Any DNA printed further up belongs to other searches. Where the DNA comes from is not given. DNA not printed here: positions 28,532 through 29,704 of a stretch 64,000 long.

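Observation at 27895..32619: Low-GC accessory islet between a flavoprotein gene and glmS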

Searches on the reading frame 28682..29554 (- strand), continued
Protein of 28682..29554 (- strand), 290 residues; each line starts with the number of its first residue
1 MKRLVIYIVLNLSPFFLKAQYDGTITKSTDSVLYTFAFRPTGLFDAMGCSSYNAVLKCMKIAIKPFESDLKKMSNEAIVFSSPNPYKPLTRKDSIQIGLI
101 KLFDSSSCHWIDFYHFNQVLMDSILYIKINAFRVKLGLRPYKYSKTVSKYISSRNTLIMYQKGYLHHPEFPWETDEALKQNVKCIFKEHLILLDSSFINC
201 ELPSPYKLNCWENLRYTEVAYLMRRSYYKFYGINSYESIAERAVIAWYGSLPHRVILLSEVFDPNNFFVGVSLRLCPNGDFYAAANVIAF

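Call 46: search_solved_structures(query=window:28682-29554:-, max_evalue=1, show_alignments=1)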
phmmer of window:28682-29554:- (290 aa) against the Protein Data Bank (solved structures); distinct sequences matched with E-value up to 1: 0.

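Call 48: list_cluster_members(proteins=[P0001, P0003, P0007])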
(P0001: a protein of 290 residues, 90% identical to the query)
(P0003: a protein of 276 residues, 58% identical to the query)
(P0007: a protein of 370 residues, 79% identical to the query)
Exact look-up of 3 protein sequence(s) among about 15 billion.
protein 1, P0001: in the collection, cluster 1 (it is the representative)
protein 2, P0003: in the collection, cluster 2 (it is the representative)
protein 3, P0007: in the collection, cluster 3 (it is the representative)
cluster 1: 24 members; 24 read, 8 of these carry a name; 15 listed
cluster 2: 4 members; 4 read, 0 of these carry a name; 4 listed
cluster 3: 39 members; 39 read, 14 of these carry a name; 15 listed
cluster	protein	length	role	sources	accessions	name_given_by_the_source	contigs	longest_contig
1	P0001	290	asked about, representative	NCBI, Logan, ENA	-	-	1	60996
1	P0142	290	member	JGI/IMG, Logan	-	hypothetical protein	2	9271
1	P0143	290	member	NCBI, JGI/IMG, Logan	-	hypothetical protein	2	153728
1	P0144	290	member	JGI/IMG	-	hypothetical protein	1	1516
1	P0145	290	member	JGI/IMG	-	hypothetical protein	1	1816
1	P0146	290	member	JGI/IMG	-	hypothetical protein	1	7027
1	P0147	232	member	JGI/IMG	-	hypothetical protein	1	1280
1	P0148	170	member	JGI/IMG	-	hypothetical protein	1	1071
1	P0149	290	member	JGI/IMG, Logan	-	hypothetical protein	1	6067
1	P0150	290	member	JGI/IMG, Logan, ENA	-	-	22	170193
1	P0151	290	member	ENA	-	-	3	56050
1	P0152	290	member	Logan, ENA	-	-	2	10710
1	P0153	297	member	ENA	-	-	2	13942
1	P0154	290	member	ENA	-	-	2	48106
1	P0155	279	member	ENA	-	-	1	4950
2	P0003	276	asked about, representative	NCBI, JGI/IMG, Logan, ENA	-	-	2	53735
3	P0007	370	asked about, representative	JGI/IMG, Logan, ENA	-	-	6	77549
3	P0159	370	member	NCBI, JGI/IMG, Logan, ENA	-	lipid-A-disaccharide synthase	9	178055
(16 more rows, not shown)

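Call 49: find_encoding_contigs(protein=P0159, flank=10000, max_places=10)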
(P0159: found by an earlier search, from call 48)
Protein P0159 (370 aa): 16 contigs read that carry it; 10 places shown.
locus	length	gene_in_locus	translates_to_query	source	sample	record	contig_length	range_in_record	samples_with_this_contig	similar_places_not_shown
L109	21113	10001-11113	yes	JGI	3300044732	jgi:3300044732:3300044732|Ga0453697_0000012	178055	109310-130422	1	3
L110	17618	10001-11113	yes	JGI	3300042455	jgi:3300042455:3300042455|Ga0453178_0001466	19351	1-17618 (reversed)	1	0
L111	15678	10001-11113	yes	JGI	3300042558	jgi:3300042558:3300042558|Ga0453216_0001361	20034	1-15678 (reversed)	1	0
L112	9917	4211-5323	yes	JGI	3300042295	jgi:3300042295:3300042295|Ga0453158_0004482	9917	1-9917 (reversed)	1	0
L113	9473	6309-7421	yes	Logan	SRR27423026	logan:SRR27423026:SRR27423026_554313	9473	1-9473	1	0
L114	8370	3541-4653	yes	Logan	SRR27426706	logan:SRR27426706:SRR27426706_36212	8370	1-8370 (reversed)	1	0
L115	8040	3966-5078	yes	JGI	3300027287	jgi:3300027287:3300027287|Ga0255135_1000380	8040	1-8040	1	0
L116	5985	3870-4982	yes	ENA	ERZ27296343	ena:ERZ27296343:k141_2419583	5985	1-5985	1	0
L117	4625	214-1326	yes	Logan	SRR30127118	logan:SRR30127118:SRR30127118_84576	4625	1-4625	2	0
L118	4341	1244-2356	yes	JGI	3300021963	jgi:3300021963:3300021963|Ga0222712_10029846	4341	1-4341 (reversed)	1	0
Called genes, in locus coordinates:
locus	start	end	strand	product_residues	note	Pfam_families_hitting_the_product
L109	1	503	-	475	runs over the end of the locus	PF02310:B12-binding, PF03308:MeaB, PF02492:cobW (weak)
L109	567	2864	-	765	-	PF13620:CarboxypepD_reg, PF13715:CarbopepD_reg_2, PF07715:Plug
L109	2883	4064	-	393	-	PF01943:Polysacc_synt (weak)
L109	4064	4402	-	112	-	PF01253:SUI1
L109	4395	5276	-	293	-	PF00781:DAGK_cat, PF01513:NAD_kinase (weak), PF19279:YegS_C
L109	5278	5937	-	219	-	PF13709:DUF4159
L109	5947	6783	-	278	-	-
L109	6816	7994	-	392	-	PF00108:Thiolase_N, PF00109:ketoacyl-synt (faint), PF02803:Thiolase_C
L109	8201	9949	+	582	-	PF01841:Transglut_core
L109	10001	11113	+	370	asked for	PF02684:LpxB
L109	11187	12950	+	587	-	PF17899:Peptidase_M61_N, PF05299:Peptidase_M61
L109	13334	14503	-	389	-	-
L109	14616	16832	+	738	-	PF10459:Peptidase_S46, PF13365:Trypsin_2 (faint)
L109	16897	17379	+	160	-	-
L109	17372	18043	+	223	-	PF00590:TP_methylase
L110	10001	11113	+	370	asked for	PF02684:LpxB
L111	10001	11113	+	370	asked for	PF02684:LpxB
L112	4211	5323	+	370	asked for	PF02684:LpxB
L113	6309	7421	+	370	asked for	PF02684:LpxB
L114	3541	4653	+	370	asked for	PF02684:LpxB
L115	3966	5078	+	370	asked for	PF02684:LpxB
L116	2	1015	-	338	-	?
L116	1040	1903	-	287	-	-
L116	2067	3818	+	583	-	PF01841:Transglut_core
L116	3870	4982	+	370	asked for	PF02684:LpxB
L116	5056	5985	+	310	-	?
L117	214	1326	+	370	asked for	PF02684:LpxB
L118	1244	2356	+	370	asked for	PF02684:LpxB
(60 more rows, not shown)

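Call 50: find_homologous_proteins(query=L010:26-1807:-, max_evalue=1e-150)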
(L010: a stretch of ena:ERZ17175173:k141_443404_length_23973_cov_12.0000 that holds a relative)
Query L010:26-1807:- (593 aa): 74 proteins with E <= 1e-150 among 8000 candidates.
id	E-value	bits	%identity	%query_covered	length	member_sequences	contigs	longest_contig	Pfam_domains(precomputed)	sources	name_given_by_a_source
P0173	0.0e+0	1363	100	100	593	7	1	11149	PF17899.7,PF05299.19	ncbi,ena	-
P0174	0.0e+0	1052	76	99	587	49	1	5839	PF17899.7,PF05299.19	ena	-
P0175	6.0e-211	720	54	99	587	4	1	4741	PF17899.7,PF17820.8,PF05299.19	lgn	-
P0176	4.3e-210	717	56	96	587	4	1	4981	PF17899.7,PF17820.8,PF13180.13,PF05299.19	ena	-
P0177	9.8e-209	713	55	96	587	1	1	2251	PF17899.7,PF17820.8,PF13180.13,PF05299.19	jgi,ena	jgi:predicted metalloprotease with PDZ domain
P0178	1.2e-208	713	54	100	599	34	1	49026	PF17899.7,PF13180.13,PF05299.19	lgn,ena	-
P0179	3.6e-208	711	55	96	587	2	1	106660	PF17899.7,PF17820.8,PF13180.13,PF05299.19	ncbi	-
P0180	1.8e-207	709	54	100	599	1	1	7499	PF17899.7,PF05299.19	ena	-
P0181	9.7e-207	706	54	100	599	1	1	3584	PF17899.7,PF05299.19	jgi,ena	jgi:predicted metalloprotease with PDZ domain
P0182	1.1e-206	706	55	96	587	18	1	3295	PF17899.7,PF05299.19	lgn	-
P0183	4.6e-206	704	55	96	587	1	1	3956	PF17899.7,PF17820.8,PF13180.13,PF05299.19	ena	-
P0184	1.0e-205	703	56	96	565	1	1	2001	PF17899.7,PF13180.13,PF05299.19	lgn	-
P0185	2.5e-205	702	53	100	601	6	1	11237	PF17899.7,PF05299.19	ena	-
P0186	4.4e-205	701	54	96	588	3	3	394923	PF17899.7,PF17820.8,PF05299.19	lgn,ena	-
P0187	8.1e-205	700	55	96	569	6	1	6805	PF17899.7,PF17820.8,PF13180.13,PF05299.19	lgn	-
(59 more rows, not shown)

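Call 51: list_cluster_members(proteins=[P0173, P0174])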
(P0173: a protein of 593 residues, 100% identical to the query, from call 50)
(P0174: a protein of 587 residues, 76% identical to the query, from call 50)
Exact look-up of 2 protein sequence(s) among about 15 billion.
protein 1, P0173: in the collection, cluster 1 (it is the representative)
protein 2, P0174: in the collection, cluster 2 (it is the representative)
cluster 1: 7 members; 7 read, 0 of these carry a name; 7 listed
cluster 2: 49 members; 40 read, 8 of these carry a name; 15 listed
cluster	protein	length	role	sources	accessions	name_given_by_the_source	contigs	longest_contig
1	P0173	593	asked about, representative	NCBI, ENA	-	-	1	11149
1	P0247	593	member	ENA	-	-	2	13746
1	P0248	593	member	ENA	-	-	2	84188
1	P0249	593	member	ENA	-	-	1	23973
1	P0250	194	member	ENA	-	-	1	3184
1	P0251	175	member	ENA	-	-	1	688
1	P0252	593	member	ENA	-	-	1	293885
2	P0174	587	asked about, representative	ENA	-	-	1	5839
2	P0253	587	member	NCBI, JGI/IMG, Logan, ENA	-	predicted metalloprotease with PDZ domain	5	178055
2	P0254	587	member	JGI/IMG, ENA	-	predicted metalloprotease with PDZ domain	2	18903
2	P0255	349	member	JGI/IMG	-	predicted metalloprotease with PDZ domain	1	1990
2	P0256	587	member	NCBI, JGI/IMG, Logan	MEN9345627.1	MAG: hypothetical protein RLZZ60_1096 [Bacteroidota bacterium] | predicted metalloprotease with PDZ domain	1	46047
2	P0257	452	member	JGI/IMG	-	predicted metalloprotease with PDZ domain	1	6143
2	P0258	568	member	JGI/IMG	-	predicted metalloprotease with PDZ domain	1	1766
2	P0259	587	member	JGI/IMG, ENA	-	predicted metalloprotease with PDZ domain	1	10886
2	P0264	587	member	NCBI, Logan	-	-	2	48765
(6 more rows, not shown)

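Call 52: find_encoding_contigs(protein=P0264, flank=10000, max_places=6)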
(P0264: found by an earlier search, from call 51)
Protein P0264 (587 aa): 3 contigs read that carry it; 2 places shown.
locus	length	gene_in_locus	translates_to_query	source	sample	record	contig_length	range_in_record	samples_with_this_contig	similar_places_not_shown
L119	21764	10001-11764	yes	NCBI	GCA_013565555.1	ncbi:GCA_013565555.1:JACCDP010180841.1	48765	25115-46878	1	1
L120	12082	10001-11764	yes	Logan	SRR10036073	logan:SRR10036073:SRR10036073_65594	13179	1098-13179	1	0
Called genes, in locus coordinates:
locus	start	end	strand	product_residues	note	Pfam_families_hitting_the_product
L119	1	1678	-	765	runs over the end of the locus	PF13620:CarboxypepD_reg, PF13715:CarbopepD_reg_2, PF07715:Plug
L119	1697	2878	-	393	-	PF01943:Polysacc_synt (weak)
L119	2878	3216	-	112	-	PF01253:SUI1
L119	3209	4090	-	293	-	PF00781:DAGK_cat, PF01513:NAD_kinase (weak), PF19279:YegS_C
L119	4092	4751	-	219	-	PF13709:DUF4159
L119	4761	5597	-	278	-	-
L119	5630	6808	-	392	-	PF00108:Thiolase_N, PF00109:ketoacyl-synt (faint), PF02803:Thiolase_C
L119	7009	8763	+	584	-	PF01841:Transglut_core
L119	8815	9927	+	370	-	PF02684:LpxB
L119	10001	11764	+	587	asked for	PF17899:Peptidase_M61_N, PF05299:Peptidase_M61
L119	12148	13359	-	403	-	-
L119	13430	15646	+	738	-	PF10459:Peptidase_S46, PF13365:Trypsin_2 (faint)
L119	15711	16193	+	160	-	-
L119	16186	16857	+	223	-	PF00590:TP_methylase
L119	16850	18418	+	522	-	PF20154:LNT_N, PF00795:CN_hydrolase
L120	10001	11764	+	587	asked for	PF17899:Peptidase_M61_N, PF05299:Peptidase_M61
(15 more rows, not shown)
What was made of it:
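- Tried and rejected: P0264 came from a bulk metagenome, JACCDP01 (call 52).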

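Call 67: predict_structure(alignment_id=A4)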
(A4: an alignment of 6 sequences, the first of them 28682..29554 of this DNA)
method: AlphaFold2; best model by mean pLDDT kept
length: 290 residues; sequences in the alignment: 6
mean_pLDDT: 35.4   pTM: 0.33
mean pLDDT of the five models: 35.4, 35.3, 34.1, 33.0, 31.2
residues with pLDDT >= 90: 0; 70-90: 0; 50-70: 41; < 50: 249
segments of 3 or more residues with pLDDT < 50: 1-219, 254-268, 275-279, 287-290
pLDDT, mean of each block of 10 residues (from residue 1): 39 30 23 23 26 28 29 25 27 23 23 35 45 39 41 37 30 33 28 26 25 39 56 53 56 46 44 49 49
secondary structure, 60 per line:
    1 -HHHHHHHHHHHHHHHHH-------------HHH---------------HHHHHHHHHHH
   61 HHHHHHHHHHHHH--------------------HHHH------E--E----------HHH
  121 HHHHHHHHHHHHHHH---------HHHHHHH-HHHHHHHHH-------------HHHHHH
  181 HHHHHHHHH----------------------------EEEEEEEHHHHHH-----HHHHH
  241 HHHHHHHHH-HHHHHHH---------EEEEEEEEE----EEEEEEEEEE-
elements in order: H2-18 H50-73 H94-97 H118-135 H145-151 H153-161 H175-189 E218-224 H225-230 H236-249 H251-257 E267-275 E280-289
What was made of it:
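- On CAP/SCP superfamily (PF00188): AlphaFold model has pLDDT 35 and is unusable (call 67).
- Closest known: CAP/SCP/PR-1 superfamily. Different: The structure model failed (pLDDT 35; call 67).
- Tried and rejected: AlphaFold model of the CAP-like protein from a 6-sequence alignment: pLDDT 35, unusable (call 67).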

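Call 68: search_solved_structures(query=A4, max_evalue=5, show_alignments=2)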
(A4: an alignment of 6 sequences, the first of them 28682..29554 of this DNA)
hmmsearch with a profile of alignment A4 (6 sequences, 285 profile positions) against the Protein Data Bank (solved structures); distinct sequences matched with E-value up to 5: 2.
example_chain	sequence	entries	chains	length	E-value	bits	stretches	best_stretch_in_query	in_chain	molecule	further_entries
9rmv_A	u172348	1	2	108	0.88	12.5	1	30-76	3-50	Enhancer of rudimentary homolog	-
7d34_A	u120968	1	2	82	0.97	12.4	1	245-283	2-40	ATP-dependent Clp protease adapter protein CLPS1, chloroplastic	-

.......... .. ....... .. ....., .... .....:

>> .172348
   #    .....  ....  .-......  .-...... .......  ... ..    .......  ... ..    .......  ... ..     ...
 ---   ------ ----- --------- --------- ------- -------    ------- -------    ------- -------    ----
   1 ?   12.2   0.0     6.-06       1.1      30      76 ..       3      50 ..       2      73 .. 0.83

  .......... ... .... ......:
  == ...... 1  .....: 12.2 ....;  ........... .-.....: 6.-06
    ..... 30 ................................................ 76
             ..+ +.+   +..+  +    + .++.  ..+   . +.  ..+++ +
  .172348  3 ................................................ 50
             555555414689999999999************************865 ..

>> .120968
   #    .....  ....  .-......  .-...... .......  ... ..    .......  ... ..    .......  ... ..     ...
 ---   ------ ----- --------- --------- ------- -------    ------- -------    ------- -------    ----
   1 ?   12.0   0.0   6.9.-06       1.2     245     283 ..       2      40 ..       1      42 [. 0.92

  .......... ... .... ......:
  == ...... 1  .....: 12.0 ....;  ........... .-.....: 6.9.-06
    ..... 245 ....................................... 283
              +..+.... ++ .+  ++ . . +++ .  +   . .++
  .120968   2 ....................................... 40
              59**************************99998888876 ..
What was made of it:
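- On CAP/SCP superfamily (PF00188): A PDB profile search found nothing (call 68).
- Tried and rejected: PDB sequence and profile searches for the CAP-like protein: nothing significant (calls 46, 68).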

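Call 74: search_protein_families(library=pfam, alignment_id=A4, max_evalue=0.1)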
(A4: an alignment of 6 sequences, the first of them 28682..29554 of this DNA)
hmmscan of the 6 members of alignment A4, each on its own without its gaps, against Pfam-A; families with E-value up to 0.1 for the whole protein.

A. member 1, window:28682-29554:- (290 aa): 1 family
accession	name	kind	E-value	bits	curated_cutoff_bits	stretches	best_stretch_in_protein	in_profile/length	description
PF00188.32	CAP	-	0.0011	20.2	21.1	1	129-282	4-112/117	Cysteine-rich secretory protein family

B. families by the number of members that match (of 6 scanned): 1 family
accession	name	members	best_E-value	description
PF00188.32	CAP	6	2.9e-06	Cysteine-rich secretory protein family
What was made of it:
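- Checked: All six family members do hit PF00188, with a best E-value of 2.9e-6 (call 74).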

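Call 78: find_encoding_contigs(protein=P0143, flank=10000, max_places=6)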
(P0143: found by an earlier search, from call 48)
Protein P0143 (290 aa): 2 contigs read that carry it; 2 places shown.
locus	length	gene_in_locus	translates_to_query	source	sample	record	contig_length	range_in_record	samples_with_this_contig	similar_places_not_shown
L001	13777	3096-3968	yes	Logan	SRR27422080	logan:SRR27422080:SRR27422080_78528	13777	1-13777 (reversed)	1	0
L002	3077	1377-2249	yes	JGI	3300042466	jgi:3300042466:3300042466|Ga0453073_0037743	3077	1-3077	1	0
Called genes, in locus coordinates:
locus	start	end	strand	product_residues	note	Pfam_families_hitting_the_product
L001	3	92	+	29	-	?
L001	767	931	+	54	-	-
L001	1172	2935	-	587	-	PF01841:Transglut_core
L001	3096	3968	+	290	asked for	-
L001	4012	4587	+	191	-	-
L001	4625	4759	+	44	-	-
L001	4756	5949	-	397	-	PF03486:HI0933_like, PF07992:Pyr_redox_2 (faint), PF22780:HI0933_like_1st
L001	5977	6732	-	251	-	PF00924:MS_channel_2nd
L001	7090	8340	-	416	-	PF02812:ELFV_dehydrog_N, PF00208:ELFV_dehydrog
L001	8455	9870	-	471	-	PF13727:CoA_binding_3, PF02397:Bac_transf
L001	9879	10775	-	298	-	-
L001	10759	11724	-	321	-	-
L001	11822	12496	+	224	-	PF01135:PCMT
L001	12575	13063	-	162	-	PF00578:AhpC-TSA, PF00085:Thioredoxin, PF08534:Redoxin, PF13905:Thioredoxin_8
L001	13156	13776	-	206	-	?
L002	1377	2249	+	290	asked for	-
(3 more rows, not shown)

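Call 83: find_related_loci(query=A4, collection=viral_contigs, flank=5000)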
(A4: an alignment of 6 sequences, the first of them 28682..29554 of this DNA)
Query A4 (290 aa) in viral_contigs; peptide patterns used: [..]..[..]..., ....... (x = any residue, [..] = any of these).
30 stretches matched a pattern, but none encodes a relative of the query by tblastn (E <= 1e-3).

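Call 84: search_protein_families(library=padloc, proteins=[window:28682-29554:-], max_evalue=0.01)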
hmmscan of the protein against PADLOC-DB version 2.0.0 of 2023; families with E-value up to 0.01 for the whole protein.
window:28682-29554:- (290 aa): 0 families

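Call 85: search_protein_families(library=phrogs, proteins=[window:28682-29554:-], max_evalue=0.01)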
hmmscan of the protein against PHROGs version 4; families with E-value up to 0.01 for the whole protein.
window:28682-29554:- (290 aa): 0 families
